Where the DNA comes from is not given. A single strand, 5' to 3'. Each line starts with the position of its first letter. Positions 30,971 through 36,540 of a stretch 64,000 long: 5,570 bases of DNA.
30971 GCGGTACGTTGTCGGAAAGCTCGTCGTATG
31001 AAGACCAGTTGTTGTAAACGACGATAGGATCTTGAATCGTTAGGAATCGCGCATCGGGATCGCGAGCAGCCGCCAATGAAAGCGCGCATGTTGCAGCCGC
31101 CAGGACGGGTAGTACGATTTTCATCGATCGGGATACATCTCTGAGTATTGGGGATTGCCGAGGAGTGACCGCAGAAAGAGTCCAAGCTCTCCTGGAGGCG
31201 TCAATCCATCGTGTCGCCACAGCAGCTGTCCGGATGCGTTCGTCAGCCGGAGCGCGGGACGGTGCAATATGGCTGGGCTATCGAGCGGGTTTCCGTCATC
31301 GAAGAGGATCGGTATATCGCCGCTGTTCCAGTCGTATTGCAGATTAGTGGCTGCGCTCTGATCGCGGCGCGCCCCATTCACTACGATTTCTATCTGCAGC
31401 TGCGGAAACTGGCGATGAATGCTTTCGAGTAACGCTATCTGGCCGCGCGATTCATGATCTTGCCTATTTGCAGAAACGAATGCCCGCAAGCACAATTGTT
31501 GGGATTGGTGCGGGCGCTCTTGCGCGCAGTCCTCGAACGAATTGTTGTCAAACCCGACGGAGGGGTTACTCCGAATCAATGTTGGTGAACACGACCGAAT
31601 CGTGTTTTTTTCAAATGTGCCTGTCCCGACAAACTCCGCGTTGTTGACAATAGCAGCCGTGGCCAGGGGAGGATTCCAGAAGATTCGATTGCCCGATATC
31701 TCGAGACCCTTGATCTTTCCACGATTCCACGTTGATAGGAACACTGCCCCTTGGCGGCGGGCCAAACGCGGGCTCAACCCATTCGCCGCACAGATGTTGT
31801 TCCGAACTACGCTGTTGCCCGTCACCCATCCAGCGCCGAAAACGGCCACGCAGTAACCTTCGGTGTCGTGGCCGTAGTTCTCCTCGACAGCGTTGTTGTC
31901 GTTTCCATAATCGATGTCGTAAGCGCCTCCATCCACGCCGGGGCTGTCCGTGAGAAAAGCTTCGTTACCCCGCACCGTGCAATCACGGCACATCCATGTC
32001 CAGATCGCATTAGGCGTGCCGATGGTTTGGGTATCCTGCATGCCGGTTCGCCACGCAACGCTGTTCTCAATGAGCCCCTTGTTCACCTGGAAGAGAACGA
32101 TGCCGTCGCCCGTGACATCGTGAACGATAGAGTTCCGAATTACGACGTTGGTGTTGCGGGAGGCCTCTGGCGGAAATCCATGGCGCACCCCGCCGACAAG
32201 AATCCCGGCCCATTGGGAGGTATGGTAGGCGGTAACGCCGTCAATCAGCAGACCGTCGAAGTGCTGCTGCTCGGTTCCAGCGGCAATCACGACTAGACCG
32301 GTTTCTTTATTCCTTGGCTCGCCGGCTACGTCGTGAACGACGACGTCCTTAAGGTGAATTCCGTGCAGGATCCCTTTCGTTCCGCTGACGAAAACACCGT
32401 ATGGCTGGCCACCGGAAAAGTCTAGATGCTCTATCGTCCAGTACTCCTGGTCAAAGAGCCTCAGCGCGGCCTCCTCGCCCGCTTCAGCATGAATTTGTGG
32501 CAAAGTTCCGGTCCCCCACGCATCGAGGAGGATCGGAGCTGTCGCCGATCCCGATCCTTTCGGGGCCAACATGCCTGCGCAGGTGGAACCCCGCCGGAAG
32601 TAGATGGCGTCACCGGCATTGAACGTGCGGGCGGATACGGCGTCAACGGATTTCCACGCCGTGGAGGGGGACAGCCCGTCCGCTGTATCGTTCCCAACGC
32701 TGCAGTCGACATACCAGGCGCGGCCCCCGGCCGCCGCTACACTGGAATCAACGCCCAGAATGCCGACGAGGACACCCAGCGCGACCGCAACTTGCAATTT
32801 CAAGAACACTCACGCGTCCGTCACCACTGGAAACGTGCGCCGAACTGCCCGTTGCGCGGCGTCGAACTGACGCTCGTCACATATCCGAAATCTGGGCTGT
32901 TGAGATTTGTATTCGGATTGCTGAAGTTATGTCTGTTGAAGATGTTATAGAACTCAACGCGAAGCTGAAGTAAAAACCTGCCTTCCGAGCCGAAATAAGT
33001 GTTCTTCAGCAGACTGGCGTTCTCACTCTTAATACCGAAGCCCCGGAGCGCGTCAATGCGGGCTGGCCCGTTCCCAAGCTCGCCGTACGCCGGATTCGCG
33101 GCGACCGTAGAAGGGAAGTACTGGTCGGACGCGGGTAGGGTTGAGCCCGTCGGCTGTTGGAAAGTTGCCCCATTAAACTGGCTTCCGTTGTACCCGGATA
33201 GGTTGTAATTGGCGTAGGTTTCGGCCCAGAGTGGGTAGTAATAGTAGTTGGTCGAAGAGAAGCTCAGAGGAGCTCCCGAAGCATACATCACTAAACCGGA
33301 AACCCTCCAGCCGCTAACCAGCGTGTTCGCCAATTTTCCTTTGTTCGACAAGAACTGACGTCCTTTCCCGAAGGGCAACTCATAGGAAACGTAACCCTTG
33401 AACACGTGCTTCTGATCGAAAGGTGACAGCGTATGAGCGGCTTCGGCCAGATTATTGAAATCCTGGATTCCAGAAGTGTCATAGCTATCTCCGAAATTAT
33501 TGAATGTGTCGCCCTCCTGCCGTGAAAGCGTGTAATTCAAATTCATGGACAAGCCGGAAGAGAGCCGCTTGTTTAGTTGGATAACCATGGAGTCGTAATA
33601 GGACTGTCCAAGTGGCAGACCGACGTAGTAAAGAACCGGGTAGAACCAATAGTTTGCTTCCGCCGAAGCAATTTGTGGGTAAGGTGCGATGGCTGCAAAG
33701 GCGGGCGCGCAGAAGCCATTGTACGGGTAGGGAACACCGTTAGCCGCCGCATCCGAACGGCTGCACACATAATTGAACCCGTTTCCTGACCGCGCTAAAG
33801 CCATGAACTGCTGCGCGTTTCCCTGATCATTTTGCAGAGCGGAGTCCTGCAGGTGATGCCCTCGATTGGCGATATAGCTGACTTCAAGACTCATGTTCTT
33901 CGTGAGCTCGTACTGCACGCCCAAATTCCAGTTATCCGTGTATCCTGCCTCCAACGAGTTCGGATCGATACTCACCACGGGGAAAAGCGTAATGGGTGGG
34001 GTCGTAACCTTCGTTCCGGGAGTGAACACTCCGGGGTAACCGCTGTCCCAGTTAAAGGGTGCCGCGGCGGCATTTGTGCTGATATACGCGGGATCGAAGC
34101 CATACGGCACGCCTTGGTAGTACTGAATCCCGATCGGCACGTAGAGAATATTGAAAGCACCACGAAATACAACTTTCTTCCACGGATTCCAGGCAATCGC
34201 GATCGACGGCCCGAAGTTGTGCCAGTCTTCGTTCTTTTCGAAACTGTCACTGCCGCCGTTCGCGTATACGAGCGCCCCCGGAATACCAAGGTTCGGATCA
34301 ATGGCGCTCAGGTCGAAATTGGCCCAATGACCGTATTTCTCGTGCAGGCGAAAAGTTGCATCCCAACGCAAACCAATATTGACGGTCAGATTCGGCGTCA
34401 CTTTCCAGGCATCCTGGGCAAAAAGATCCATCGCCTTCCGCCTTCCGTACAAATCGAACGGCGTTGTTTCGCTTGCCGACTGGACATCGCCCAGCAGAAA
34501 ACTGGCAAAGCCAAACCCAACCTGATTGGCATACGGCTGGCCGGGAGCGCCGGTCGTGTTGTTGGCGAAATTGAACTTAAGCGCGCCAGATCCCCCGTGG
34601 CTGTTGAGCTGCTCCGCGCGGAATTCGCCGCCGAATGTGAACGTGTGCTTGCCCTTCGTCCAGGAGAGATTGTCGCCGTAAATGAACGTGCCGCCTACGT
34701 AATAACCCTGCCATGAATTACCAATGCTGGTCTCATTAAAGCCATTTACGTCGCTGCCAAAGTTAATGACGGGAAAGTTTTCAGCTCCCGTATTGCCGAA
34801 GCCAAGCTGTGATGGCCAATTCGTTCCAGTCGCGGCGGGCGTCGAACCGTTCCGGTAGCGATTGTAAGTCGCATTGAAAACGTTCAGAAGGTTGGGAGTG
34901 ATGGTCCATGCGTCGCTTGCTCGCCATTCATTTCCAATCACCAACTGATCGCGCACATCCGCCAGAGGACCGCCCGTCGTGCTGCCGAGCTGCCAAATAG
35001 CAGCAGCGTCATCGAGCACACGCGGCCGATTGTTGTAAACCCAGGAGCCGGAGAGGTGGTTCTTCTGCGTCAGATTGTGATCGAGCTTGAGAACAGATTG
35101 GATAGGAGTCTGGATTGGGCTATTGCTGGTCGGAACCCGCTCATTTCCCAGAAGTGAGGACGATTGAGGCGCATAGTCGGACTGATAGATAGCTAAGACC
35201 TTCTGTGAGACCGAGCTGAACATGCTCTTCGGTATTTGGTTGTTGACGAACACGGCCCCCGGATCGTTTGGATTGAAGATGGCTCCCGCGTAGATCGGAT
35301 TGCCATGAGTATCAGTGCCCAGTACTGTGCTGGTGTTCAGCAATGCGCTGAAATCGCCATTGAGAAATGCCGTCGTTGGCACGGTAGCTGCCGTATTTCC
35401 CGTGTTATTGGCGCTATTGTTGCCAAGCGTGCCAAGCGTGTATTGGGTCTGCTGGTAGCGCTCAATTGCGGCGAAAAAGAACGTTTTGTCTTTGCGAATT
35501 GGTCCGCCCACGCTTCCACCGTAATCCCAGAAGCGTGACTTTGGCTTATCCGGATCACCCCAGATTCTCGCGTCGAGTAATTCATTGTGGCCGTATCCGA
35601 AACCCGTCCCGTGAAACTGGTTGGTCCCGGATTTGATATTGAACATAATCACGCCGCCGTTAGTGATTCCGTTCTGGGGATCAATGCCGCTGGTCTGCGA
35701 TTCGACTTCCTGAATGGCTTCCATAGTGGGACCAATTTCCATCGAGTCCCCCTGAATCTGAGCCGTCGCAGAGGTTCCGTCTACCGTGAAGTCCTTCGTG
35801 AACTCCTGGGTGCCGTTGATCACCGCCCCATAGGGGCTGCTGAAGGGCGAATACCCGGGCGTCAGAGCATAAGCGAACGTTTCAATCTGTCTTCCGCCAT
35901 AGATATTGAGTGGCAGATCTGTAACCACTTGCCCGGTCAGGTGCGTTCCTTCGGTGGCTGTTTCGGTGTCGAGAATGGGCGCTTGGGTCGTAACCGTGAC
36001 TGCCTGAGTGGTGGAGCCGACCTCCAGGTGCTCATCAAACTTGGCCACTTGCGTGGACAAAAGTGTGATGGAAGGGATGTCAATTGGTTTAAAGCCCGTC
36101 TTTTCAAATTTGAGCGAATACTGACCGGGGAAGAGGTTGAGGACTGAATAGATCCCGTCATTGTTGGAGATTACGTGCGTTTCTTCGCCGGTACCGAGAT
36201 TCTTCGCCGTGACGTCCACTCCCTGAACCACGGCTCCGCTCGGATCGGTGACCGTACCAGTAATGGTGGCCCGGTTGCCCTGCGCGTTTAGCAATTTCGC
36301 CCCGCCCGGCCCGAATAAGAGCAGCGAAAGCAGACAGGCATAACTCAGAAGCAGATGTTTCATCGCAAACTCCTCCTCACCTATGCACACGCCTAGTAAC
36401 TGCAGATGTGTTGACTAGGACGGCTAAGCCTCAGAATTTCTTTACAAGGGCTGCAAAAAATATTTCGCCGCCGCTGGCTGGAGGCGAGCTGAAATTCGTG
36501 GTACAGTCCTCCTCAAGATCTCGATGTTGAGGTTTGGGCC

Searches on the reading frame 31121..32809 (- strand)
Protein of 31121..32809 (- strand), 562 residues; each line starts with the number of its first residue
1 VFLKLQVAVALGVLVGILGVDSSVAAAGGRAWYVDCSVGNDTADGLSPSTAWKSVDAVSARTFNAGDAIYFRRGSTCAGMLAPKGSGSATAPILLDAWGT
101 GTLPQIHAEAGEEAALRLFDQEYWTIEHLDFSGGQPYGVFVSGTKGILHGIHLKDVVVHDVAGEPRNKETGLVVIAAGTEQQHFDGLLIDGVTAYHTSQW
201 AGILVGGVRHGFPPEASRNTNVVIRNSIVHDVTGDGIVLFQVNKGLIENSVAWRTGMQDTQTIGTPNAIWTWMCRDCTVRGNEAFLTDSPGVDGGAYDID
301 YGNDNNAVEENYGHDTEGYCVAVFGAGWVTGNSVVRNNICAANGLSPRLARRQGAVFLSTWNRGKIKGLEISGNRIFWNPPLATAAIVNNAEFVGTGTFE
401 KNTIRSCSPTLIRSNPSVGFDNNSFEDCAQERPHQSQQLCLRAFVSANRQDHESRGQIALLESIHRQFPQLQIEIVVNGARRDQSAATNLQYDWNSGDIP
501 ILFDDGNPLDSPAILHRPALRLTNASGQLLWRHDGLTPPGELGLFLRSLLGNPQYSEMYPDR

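Call 7: search_protein_families(library=pfam, proteins=[window:31121-32809:-], max_evalue=0.001)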
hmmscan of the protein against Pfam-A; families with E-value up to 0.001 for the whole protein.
window:31121-32809:- (562 aa): 1 family
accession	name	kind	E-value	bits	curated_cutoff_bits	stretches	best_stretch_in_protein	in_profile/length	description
PF13229.12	Beta_helix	-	6.7e-12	45.8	25.9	1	192-361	16-147/158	Right handed beta helix region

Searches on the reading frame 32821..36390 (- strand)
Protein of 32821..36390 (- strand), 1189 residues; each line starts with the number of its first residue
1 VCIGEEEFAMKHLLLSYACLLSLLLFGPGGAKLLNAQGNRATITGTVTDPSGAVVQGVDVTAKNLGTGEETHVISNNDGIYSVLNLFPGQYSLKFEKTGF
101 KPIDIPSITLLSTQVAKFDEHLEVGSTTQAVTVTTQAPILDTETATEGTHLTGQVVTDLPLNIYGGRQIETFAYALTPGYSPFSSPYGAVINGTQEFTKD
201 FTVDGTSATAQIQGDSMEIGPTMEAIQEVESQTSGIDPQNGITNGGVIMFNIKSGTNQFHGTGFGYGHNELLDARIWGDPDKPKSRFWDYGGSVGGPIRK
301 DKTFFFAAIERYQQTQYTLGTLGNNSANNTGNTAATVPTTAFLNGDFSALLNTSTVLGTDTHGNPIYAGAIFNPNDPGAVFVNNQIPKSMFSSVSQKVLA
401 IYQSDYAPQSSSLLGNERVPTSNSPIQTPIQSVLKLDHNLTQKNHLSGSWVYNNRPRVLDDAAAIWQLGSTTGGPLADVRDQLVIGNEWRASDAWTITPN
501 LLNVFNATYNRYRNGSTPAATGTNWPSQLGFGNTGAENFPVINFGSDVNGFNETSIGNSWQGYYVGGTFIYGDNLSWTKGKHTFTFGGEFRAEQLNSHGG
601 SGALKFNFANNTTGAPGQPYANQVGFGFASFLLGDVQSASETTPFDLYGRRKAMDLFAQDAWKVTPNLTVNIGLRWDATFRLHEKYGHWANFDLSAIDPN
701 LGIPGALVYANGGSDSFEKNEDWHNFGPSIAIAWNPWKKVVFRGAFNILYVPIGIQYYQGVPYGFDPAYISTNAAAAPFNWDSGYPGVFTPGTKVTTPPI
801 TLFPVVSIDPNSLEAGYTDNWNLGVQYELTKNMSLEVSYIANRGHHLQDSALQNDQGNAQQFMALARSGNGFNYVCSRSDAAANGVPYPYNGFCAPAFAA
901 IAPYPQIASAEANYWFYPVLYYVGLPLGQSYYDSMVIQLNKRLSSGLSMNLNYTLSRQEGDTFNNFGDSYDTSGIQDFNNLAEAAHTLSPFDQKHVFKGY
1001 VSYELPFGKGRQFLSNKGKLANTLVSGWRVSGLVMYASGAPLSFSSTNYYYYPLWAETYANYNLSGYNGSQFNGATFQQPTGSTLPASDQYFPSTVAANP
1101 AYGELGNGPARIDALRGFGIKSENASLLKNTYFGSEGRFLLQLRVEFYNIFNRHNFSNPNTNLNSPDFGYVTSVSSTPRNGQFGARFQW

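Call 7: search_protein_families(library=pfam, proteins=[window:32821-36390:-], max_evalue=0.001)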
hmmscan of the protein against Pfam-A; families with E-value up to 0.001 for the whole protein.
window:32821-36390:- (1189 aa): 3 families
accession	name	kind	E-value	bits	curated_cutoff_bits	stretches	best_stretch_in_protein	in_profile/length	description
PF25183.1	OMP_b-brl_4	-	3.7e-166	555.4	30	1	252-1182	2-838/838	Outer membrane beta barrel domain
PF13620.12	CarboxypepD_reg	-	5.5e-18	65.5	32.3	1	42-118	1-77/82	Carboxypeptidase regulatory-like domain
PF13715.12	CarbopepD_reg_2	-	0.00011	22.6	32.2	1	43-105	1-60/88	CarboxypepD_reg-like domain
